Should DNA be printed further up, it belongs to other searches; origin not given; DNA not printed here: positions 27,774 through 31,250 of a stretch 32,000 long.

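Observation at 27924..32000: Uncharacterised two-gene module: polyproline-tract protein followed by a 1058-aa protein with a pore-former-like hydrophobic core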

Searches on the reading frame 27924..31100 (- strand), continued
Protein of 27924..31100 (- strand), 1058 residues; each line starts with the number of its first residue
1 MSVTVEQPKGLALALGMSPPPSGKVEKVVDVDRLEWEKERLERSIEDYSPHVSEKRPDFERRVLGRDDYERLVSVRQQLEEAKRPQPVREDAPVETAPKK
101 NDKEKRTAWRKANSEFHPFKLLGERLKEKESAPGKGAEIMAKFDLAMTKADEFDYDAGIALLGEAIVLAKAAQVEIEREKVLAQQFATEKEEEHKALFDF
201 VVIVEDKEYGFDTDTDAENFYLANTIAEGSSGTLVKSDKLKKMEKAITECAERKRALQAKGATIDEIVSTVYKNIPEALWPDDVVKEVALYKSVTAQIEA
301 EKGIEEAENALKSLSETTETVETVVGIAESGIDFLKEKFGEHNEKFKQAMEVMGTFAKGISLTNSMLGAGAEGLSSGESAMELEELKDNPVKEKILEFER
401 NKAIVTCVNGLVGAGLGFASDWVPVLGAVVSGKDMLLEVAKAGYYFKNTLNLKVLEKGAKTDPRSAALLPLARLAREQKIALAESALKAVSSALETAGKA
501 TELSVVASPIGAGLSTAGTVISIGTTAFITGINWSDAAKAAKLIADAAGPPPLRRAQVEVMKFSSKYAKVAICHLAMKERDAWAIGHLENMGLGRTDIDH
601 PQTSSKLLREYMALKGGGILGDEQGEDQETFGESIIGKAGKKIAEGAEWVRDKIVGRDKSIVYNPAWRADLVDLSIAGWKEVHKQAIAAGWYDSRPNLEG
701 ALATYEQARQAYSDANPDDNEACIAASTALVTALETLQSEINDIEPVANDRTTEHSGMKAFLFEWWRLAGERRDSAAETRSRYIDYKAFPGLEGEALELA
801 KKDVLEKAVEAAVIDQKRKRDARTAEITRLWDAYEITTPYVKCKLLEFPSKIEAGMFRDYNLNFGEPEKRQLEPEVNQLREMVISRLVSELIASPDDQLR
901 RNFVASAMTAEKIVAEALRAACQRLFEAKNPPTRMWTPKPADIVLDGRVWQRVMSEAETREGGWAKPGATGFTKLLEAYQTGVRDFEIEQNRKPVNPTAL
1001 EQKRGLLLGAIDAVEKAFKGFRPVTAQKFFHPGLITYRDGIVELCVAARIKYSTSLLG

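Call 38: fold_search(model_id=the predicted structure, library=pdb)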
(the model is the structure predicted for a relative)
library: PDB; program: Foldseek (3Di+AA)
matches with E <= 10: 151; with E <= 0.001: 0
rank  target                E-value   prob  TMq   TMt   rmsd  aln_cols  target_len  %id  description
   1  8wpm_A                4.0e-01  0.07  0.07  0.09  35.6       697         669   10  Cryo-EM structure of the human TRPC1/C4 heteromer in complex with Pico145 (released 2024-10-16)
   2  7tbk_A5               4.0e-01  0.05  0.06  0.05  43.5       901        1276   13  Composite structure of the dilated human nuclear pore complex (NPC) symmetric core generated with a 37A in situ cryo- (released 2022-06-15)
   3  7tbl_A5               5.1e-01  0.05  0.06  0.05  43.5       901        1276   13  Composite structure of the human nuclear pore complex (NPC) cytoplasmic face generated with a 12A cryo-ET map of the  (released 2022-06-22)
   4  8tj5_T                8.9e-01  0.03  0.07  0.08  44.8       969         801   10  Inner spoke ring of the yeast NPC (released 2023-10-11)
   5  8f7n                  9.7e-01  0.08  0.06  0.13  34.3       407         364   14  Crystal structure of chemoreceptor McpZ ligand sensing domain (released 2023-07-05)
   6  7aor_l                1.0e+00  0.07  0.06  0.09  31.3       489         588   12  mt-SSU from Trypanosoma cruzi in complex with mt-IF-3. (released 2021-04-28)
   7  3zmb_B                1.2e+00  0.10  0.05  0.17  30.7       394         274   13  Native structure of Farnesyl Pyrophosphate Synthase from Pseudomonas aeruginosa PA01, with bound fragment SPB02696. (released 2014-02-26)
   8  3zl6_B                1.3e+00  0.09  0.05  0.16  28.6       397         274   13  Native structure of Farnesyl Pyrophosphate Synthase from Pseudomonas aeruginosa PAO1, with bound fragment KM10833. (released 2014-02-12)
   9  6pnj_A                1.3e+00  0.05  0.07  0.09  32.2       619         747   10  Structure of Photosystem I Acclimated to Far-red Light (released 2020-02-12)
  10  7n6g_1T               1.3e+00  0.03  0.06  0.07  108.3      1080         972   11  C1 of central pair (released 2022-05-18)
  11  8vdq                  1.4e+00  0.04  0.09  0.06  37.4      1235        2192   12  Cryogenic electron microscopy model of full-length talin (released 2024-10-02)
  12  9olm_A                1.5e+00  0.03  0.06  0.08  38.2       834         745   11  Structure of human TRPC3 cerebellar splice variant (isoform c) (released 2026-03-25)
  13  7plo_S                1.6e+00  0.09  0.07  0.10  22.0       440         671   10  H. sapiens replisome-CUL2/LRR1 complex (released 2021-11-10)
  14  9ed8_A                1.6e+00  0.03  0.09  0.05  44.5      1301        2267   12  Intermediate state of mTOR on membrane (released 2025-09-10)
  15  9a65_A                1.7e+00  0.03  0.06  0.09  102.2       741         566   10  Integrative model of YVAQ-MCPB by crosslinking MS and deep learning (released 2024-09-18)
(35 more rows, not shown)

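Call 39: search_protein_representatives(alignment_id=A1)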
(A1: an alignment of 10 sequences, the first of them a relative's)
Query: 10 sequences, 1066 profile positions. Proteins with E-value up to 0.001 (for the whole library): 145; up to 1e-10: 83; up to 1e-30: 30. The best 145 are listed.
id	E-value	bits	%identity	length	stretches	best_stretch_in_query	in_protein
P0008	0.0e+00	1643.4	-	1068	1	17-1065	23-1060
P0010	0.0e+00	1421.7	-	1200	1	8-1065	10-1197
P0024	2.7e-214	730.6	-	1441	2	78-1053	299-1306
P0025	1.7e-203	694.8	-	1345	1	39-1062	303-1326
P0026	9.4e-181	619.5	-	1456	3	120-1056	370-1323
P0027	5.3e-166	570.7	-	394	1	669-1060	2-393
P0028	2.1e-158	545.5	-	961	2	271-1050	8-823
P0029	2.2e-146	505.8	-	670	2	349-940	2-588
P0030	4.5e-112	392.2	-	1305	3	125-996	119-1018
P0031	6.0e-102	358.6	-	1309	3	99-910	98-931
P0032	1.3e-92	327.7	-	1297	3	51-997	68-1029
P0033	2.2e-87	310.4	-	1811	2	123-1050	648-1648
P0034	2.5e-87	310.2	-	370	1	739-1044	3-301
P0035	1.1e-76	275.0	-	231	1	105-309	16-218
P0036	1.7e-76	274.3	-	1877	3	133-1050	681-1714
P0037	4.3e-72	259.8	-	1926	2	103-1055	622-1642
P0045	1.8e-47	178.3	-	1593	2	127-995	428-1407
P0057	4.0e-25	104.3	-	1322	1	276-781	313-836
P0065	2.5e-20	88.4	-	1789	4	240-775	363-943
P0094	2.1e-12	62.1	-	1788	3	398-613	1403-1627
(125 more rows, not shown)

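Call 41: search_protein_families(library=pfam, alignment_id=A3, max_evalue=0.001)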
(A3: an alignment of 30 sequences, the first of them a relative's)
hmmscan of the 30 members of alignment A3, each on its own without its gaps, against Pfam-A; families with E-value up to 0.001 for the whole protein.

A. member 1, P0024 (1441 aa): 0 families

B. families by the number of members that match (of 30 scanned): 0 families
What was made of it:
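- Tried and rejected: A scan of 30 long B relatives gave no hits at all (call 41).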

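Call 42: list_cluster_members(proteins=[P0024, P0025, P0026, P0030, P0033, P0036, P0045, P0057, P0065, P0094])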
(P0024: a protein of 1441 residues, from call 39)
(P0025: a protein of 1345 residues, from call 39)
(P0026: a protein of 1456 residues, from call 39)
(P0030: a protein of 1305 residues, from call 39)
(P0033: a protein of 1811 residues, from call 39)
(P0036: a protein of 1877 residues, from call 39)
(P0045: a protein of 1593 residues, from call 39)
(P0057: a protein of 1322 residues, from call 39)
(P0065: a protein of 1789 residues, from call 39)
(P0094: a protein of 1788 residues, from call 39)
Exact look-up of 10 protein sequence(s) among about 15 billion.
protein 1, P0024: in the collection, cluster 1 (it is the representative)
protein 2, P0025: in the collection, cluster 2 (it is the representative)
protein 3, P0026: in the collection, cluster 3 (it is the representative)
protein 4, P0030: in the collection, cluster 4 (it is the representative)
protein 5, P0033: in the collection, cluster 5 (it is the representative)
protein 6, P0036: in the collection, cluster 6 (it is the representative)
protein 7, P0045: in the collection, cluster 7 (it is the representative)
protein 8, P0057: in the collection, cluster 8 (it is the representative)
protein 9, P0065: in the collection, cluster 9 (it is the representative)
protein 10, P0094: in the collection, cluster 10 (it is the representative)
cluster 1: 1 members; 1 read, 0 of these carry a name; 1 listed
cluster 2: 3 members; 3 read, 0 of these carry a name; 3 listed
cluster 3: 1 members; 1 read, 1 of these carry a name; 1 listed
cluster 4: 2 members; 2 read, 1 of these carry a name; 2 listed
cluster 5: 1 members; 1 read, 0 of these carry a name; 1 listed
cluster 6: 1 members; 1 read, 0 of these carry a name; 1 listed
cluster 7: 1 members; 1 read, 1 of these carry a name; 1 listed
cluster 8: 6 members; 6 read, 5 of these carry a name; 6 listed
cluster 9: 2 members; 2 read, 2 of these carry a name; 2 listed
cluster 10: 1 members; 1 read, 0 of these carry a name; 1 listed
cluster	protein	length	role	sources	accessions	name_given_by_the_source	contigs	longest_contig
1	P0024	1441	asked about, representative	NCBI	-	-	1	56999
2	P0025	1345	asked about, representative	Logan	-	-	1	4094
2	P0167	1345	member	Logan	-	-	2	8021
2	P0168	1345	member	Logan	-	-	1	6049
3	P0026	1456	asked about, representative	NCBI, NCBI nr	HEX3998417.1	MAG TPA: hypothetical protein VHX65_07705 [Pirellulales bacterium] | hypothetical protein [Pirellulales bacterium]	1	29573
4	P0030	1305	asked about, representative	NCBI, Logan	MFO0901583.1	MAG: hypothetical protein U0939_01215 [Pirellulales bacterium]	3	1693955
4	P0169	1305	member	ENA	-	-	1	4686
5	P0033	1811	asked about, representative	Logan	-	-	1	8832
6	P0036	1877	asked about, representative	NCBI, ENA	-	-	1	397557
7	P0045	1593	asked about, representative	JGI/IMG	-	hypothetical protein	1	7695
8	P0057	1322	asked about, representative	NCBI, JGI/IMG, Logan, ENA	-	hypothetical protein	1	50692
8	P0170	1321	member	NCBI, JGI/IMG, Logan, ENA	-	hypothetical protein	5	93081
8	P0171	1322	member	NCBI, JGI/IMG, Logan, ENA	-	hypothetical protein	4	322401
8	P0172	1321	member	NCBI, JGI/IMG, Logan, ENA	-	hypothetical protein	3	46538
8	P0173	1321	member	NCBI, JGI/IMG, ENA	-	hypothetical protein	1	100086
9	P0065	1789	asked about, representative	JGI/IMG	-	hypothetical protein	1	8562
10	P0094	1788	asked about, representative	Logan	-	-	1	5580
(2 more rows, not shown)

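Call 46: find_homologous_proteins(query=A4, max_evalue=0.001)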
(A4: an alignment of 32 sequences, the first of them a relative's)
Query A4 (32 sequences) (1058 aa, profile of the alignment): 11 proteins with E <= 0.001 among 8000 candidates.
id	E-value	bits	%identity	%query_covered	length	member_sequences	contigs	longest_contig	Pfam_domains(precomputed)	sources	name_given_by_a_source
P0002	0.0e+0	1260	70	100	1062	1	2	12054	-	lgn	-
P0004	0.0e+0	1246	58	100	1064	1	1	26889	-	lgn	-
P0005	0.0e+0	1244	57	99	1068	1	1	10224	-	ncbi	-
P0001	0.0e+0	1240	100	100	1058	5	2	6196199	-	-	-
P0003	0.0e+0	1204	58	100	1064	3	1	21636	-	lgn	-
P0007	0.0e+0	1193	53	98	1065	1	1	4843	-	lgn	-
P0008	0.0e+0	1176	49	98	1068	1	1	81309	-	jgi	jgi:hypothetical protein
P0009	0.0e+0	1166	46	90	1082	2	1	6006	-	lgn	-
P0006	0.0e+0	1111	61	92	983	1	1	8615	-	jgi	jgi:hypothetical protein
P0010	0.0e+0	1095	41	91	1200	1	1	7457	-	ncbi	-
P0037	1.2e-292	993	25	71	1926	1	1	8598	-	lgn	-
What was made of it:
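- Tried and rejected: A profile of distant relatives returned only the known set (call 46).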

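Call 52: search_solved_structures(query=A2, max_evalue=10)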
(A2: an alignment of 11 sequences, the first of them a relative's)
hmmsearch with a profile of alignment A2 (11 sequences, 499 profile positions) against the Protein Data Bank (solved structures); distinct sequences matched with E-value up to 10: 31.
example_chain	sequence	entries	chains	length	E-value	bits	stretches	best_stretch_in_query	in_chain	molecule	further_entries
9ugr_A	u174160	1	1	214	0.00029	23.5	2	372-438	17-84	Syn-F4-Link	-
5cwo_A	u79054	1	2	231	0.0063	19.1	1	263-464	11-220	Designed helical repeat protein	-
4zry_B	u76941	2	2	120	0.059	15.9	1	366-438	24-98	Keratin, type II cytoskeletal 1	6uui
7sh3_A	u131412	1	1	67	0.073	15.6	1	147-277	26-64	Synthetic VirB8 Miniprotein Binder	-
4lws_A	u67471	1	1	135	0.1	15.1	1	357-463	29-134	Uncharacterized protein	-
8del_A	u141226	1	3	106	0.12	14.9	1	215-278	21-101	Soluble cytochrome b562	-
8amr_A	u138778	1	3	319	0.13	14.7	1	191-296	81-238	Tripartite motif-containing protein 3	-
8h7c_A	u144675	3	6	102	0.15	14.5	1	371-438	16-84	De novo ferric enterobactin esterase Syn-F4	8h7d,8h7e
3s84_A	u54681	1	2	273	0.16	14.5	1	241-462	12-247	Apolipoprotein A-IV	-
5j10_A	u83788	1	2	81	0.18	14.3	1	373-437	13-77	peptide design 2L4HC2_24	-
6kos_A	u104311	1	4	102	0.43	13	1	372-437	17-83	SUWA (Super WA20)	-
3vjf_A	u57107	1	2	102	0.47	12.9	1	373-438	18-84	WA20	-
6nye_A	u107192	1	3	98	0.67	12.4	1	409-498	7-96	Design construct XAX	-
9upo_A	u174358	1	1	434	0.88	12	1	215-365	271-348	MW opsin,Soluble cytochrome b562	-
9upn_A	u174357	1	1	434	0.88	12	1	215-365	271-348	MW opsin,Soluble cytochrome b562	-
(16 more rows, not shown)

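Call 53: search_solved_structures(query=A4, max_evalue=10)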
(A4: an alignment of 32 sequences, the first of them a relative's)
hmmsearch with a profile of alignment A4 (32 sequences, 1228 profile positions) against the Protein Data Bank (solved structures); distinct sequences matched with E-value up to 10: 13.
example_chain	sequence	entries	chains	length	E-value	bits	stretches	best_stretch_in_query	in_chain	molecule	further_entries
23gd_D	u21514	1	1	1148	0.0076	17.6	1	960-1102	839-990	J-like tail tip protein gp24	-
9nzg_A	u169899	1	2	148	0.017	16.4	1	326-433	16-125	De novo designed protein, EPIC Q51N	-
9nze_A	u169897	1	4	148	0.02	16.2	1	326-433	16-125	De novo designed protein, EPIC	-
6zff_A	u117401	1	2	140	0.11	13.7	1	1008-1104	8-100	DNA double-strand break repair Rad50 ATPase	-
3qne_A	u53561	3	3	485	0.23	12.7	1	41-117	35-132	Seryl-tRNA synthetase, cytoplasmic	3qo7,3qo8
3qo5_A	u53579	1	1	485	0.23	12.7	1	41-117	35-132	Seryl-tRNA synthetase, cytoplasmic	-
5mgx_E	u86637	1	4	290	0.53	11.5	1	160-222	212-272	Peptidyl-prolyl cis-trans isomerase FKBP8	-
9xj8_E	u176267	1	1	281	0.63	11.2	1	160-221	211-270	Isoform 2 of Peptidyl-prolyl cis-trans isomerase FKBP8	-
8ims_B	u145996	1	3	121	0.9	10.7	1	367-444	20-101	E3 ubiquitin-protein ligase TRAF7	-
8p0x_P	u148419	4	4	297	1.4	10.1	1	956-1007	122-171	Vacuolar protein sorting-associated protein 26C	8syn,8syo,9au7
4ilo_A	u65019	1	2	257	1.7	9.8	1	26-153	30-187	CT398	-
4tql_A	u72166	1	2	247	2.3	9.4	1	26-225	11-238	Three helix bundle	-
6vfh_A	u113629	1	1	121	4.2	8.5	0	160-209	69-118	T33_dn10A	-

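Call 56: find_related_loci(query=A1, collection=viral_contigs, flank=8000)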
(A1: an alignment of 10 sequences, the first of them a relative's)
Query A1 (1058 aa) in viral_contigs; peptide patterns used: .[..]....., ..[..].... (x = any residue, [..] = any of these).
60 stretches matched a pattern, but none encodes a relative of the query by tblastn (E <= 1e-3).
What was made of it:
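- No relative was found in viral contigs (call 56).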

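Call 57: find_related_loci(query=A1, collection=metagenome_contigs, flank=8000)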
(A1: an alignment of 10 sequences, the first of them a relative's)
Query A1 (1058 aa) in metagenome_contigs; peptide patterns used: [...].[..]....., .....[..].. (x = any residue, [..] = any of these).
96 stretches matched a pattern, but none encodes a relative of the query by tblastn (E <= 1e-3).
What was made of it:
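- Tried and rejected: Scans for B in viral and metagenome contigs found nothing (calls 56, 57).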

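Call 58: find_encoding_contigs(protein=P0015, flank=10000, max_places=2)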
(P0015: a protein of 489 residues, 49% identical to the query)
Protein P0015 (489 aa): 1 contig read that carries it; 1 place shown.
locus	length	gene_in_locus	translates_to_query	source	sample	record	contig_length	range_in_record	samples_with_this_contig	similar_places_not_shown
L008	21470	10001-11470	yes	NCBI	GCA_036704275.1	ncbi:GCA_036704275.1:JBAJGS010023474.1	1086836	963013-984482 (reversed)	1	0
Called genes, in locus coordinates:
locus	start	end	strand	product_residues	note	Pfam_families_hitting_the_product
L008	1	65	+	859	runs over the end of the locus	PF23500:DUF7133, PF13646:HEAT_2 (faint), PF00034:Cytochrom_C (faint)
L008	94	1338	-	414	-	-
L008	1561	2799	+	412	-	PF03150:CCP_MauG, PF00034:Cytochrom_C (weak)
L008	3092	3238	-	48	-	-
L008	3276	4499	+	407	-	PF04972:BON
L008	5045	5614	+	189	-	-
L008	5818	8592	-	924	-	-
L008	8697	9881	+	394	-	PF00155:Aminotran_1_2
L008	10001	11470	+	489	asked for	-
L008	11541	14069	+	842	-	-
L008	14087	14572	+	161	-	PF00583:Acetyltransf_1, PF13673:Acetyltransf_10, PF13508:Acetyltransf_7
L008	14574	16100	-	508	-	PF00083:Sugar_tr, PF07690:MFS_1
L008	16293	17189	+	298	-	PF01261:AP_endonuc_2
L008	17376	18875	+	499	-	PF04879:Molybdop_Fe4S4, PF00384:Molybdopterin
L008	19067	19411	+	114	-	PF01568:Molydop_binding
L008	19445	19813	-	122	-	-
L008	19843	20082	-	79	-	-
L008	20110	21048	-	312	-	PF00005:ABC_tran, PF13304:AAA_21 (weak)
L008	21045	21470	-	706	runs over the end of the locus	-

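Call 59: find_encoding_contigs(protein=P0021, flank=10000, max_places=2)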
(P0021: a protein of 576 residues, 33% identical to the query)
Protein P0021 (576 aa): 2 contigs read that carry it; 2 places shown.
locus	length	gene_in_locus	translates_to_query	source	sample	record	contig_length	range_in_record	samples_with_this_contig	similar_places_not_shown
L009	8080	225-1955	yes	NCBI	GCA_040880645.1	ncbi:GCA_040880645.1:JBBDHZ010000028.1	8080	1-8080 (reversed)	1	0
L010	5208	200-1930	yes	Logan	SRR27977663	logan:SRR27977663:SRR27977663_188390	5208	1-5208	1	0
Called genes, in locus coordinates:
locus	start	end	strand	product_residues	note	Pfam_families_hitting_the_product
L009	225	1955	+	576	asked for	-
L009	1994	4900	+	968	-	-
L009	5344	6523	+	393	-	-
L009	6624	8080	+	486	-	PF02687:FtsX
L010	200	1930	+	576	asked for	-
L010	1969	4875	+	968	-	-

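Call 60: find_encoding_contigs(protein=P0037, flank=10000, max_places=2)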
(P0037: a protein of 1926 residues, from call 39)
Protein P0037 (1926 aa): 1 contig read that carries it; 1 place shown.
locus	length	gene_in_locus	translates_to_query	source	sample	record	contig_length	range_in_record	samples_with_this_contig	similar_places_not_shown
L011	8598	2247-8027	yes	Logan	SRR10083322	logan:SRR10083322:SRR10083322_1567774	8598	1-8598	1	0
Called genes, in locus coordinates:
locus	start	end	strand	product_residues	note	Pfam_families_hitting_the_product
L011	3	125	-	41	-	?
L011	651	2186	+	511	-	-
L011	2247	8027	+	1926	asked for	-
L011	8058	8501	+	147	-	PF05488:PAAR_motif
